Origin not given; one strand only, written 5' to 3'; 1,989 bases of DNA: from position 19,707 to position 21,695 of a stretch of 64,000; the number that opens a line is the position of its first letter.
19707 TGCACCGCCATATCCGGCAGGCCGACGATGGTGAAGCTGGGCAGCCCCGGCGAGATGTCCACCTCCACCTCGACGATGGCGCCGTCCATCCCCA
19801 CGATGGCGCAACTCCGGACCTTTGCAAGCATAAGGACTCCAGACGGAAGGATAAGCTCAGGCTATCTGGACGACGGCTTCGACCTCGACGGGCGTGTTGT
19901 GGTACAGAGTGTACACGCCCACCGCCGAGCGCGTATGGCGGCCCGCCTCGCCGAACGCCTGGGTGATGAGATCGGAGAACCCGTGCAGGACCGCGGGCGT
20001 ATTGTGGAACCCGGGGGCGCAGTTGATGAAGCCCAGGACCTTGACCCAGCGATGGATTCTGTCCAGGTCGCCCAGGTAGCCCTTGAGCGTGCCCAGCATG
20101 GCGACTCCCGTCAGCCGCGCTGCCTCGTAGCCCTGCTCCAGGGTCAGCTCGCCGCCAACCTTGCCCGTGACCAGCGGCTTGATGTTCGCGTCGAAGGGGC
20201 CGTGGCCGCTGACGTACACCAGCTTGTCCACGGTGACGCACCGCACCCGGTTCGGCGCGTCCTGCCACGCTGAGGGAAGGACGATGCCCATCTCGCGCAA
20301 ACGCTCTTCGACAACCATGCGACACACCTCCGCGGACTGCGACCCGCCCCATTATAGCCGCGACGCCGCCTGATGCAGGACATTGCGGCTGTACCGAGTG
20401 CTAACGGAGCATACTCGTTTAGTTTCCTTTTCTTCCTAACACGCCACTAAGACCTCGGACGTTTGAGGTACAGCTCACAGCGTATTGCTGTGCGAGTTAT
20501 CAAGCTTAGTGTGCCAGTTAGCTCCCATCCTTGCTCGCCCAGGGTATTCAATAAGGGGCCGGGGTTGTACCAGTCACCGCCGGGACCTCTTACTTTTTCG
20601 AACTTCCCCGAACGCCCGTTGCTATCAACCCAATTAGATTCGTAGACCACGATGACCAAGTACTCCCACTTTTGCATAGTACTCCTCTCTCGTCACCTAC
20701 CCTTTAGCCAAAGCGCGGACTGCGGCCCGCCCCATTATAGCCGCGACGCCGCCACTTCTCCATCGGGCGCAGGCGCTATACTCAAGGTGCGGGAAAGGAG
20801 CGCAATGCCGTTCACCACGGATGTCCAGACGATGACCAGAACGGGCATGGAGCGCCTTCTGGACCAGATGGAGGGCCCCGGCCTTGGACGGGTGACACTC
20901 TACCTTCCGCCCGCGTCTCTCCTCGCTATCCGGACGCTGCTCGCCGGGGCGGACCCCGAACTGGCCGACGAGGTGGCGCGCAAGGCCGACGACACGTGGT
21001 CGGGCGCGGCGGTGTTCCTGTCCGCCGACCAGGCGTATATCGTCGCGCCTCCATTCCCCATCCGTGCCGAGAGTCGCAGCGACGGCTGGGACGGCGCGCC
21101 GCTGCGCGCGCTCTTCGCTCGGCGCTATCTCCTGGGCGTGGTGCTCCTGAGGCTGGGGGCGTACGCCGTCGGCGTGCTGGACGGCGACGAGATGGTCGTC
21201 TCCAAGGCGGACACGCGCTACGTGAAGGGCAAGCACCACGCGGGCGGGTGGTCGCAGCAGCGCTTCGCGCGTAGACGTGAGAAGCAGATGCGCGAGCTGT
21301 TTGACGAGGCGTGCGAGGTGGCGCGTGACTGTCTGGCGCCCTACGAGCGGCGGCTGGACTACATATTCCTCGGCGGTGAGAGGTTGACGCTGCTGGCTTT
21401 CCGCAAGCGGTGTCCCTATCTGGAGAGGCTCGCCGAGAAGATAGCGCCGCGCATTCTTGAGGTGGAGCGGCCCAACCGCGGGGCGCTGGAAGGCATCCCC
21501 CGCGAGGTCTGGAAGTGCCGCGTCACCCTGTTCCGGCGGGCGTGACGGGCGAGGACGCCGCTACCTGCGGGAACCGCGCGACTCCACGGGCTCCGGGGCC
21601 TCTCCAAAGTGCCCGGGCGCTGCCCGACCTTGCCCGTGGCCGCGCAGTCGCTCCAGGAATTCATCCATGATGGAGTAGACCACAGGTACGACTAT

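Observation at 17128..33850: Recurring theme: every TA cassette in the window sits on a duplication or junction signature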

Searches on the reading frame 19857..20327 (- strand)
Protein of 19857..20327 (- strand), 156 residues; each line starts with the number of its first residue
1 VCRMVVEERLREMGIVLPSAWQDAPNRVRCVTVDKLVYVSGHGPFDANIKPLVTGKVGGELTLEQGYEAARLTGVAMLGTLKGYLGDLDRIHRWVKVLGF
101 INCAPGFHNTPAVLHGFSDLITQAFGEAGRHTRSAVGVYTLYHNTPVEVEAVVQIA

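Call 21: search_protein_families(library=pfam, proteins=[window:19857-20327:-], max_evalue=0.01)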
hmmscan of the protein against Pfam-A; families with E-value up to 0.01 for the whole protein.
window:19857-20327:- (156 aa): 2 families
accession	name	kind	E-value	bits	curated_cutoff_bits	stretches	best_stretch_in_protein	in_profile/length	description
PF14588.11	YjgF_endoribonc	-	4.7e-14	52.9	35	1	8-134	2-127/148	YjgF/chorismate_mutase-like, putative endoribonuclease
PF01042.26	Ribonuc_L-PSP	-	7.3e-08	32.9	27.3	1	28-154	12-120/121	Endoribonuclease L-PSP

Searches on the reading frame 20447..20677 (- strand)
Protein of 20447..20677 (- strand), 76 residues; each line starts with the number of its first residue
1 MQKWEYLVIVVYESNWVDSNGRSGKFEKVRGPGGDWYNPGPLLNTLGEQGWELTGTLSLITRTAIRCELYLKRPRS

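Call 8: search_protein_families(library=pfam, proteins=[window:20447-20677:-], max_evalue=0.01)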
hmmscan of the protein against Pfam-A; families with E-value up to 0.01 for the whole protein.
window:20447-20677:- (76 aa): 0 families

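Call 40: search_protein_families(library=pfam, proteins=[window:20447-20677:-], max_evalue=1)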
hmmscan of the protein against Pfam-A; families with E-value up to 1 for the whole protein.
window:20447-20677:- (76 aa): 2 families
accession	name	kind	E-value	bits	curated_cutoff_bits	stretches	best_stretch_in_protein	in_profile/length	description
PF13783.11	DUF4177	-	0.064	13.9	25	1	4-57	1-44/65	Domain of unknown function (DUF4177)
PF15250.11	Raftlin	-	0.35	9.9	29.4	1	40-57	378-395/459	Raftlin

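Call 64: search_protein_families(library=ncbifam, proteins=[window:20447-20677:-], max_evalue=0.1)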
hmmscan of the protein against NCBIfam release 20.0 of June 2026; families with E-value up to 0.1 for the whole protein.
window:20447-20677:- (76 aa): 1 family
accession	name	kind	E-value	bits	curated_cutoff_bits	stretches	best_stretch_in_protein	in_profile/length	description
NF053529.1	Sp36_fam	equivalog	1.4e-05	24.9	50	1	26-74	11-50/50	Sp36 family protein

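Call 65: search_protein_families(library=padloc, proteins=[window:20447-20677:-], max_evalue=0.01)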
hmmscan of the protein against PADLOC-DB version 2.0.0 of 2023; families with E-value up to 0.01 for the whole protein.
window:20447-20677:- (76 aa): 0 families

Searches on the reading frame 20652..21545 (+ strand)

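Call 8: search_protein_families(library=pfam, proteins=[window:20652-21545:+], max_evalue=0.01)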
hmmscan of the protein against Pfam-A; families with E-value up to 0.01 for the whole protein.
window:20652-21545:+ (297 aa): 3 families
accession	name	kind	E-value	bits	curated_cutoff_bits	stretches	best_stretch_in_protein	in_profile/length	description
PF18859.6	acVLRF1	-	3.1e-35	121.6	27.1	1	161-292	3-130/130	Actinobacteria/chloroflexi VLRF1 release factor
PF18854.6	baeRF_family10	-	5.9e-16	59.5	27.1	1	150-276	5-132/143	Bacterial archaeo-eukaryotic release factor family 10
PF03464.20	eRF1_2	-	2.3e-07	31.6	27.1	1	162-244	3-86/133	eRF1 domain 2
